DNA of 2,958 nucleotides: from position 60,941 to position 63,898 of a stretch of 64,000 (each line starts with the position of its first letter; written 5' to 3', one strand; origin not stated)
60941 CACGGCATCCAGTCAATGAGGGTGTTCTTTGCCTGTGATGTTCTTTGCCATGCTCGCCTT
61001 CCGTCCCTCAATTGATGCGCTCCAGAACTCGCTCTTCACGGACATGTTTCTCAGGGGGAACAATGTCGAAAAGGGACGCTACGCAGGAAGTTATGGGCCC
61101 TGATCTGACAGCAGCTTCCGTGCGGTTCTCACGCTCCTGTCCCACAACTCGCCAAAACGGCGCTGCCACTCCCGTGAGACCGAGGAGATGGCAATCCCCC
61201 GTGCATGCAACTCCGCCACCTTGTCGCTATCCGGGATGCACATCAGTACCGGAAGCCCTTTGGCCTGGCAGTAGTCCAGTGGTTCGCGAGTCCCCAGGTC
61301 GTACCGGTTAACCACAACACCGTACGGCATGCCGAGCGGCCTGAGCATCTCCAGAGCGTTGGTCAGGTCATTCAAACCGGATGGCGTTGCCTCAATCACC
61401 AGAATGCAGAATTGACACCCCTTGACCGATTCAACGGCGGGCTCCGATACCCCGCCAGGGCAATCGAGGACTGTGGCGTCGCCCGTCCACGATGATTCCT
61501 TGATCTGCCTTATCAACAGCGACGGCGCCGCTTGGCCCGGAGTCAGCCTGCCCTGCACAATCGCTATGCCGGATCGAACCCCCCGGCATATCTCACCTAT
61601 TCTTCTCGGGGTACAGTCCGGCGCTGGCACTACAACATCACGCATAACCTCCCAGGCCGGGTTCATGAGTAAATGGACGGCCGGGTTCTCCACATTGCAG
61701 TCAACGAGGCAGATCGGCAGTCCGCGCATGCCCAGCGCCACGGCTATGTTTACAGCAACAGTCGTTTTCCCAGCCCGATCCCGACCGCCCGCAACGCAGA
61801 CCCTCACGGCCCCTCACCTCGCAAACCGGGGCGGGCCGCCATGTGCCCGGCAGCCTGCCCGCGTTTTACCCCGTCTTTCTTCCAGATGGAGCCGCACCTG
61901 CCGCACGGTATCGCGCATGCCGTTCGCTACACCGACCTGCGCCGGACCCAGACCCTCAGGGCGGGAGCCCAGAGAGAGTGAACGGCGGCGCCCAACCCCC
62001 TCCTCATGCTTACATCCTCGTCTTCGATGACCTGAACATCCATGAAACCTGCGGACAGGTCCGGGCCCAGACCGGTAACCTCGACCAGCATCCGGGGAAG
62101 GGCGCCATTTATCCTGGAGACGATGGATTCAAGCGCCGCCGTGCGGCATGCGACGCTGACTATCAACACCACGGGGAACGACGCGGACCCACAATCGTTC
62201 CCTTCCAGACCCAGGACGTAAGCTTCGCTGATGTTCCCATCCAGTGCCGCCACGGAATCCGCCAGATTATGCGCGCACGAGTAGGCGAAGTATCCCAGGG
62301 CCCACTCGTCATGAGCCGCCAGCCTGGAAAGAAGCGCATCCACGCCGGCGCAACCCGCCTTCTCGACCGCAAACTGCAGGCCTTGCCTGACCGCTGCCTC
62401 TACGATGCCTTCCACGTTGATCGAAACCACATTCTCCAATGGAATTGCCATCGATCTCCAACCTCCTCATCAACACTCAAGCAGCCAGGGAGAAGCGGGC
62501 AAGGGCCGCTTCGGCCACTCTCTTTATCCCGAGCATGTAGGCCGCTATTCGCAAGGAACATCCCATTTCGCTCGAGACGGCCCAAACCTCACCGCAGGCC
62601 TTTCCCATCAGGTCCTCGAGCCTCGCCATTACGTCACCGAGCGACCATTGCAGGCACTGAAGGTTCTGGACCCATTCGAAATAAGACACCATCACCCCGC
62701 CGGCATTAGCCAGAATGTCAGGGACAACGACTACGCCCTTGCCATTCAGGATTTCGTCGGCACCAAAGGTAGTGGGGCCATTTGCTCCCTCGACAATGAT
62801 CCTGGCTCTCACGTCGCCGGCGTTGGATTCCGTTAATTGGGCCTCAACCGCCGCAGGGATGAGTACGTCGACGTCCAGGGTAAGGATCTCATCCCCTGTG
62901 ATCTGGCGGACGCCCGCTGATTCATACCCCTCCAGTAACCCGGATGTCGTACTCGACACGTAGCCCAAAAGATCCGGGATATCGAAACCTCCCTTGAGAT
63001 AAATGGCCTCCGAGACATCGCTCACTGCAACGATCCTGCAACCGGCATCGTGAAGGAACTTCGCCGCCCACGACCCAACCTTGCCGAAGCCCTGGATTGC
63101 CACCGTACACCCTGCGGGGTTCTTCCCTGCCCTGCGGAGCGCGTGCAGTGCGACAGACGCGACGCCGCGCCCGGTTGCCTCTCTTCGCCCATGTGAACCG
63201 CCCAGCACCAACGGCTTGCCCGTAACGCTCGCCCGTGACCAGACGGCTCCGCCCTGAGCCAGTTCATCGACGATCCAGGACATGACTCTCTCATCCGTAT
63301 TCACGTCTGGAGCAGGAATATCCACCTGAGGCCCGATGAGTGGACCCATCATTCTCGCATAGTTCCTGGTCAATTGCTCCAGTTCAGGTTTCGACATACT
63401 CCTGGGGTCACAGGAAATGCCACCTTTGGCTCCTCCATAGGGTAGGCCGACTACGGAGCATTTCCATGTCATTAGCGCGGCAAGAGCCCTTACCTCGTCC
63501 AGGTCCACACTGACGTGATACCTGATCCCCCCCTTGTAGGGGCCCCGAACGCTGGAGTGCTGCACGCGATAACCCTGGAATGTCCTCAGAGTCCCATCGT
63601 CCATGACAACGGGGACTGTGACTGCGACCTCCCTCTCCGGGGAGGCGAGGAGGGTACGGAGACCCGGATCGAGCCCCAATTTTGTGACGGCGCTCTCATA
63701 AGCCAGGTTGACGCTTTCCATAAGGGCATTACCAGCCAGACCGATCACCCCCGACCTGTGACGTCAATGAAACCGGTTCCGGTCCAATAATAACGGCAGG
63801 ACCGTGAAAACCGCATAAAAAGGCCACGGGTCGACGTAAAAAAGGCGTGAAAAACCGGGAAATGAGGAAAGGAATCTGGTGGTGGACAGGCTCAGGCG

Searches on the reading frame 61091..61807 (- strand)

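Call 58: search_protein_families(library=pfam, proteins=[window:61091-61807:-], max_evalue=0.001)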
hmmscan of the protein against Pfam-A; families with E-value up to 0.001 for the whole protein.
window:61091-61807:- (238 aa): 2 families
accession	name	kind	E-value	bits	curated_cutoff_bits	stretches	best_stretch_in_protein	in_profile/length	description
PF01656.29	CbiA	-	3.4e-12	46.9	25.4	1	4-205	2-123/125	CobQ/CobB/MinD/ParA nucleotide binding domain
PF10609.15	ParA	-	2.9e-07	30.6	27.1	1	3-167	6-173/246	NUBPL iron-transfer P-loop NTPase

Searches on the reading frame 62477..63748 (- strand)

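Call 58: search_protein_families(library=pfam, proteins=[window:62477-63748:-], max_evalue=0.001)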
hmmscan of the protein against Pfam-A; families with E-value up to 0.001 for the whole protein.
window:62477-63748:- (423 aa): 2 families
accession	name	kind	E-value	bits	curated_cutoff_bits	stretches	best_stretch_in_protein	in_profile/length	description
PF00208.27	ELFV_dehydrog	-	3.5e-72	243.4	23.4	1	183-417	1-239/241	Glutamate/Leucine/Phenylalanine/Valine dehydrogenase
PF02812.23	ELFV_dehydrog_N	-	1.6e-55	186.7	25.3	1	37-163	1-127/129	Glu/Leu/Phe/Val dehydrogenase, dimerisation domain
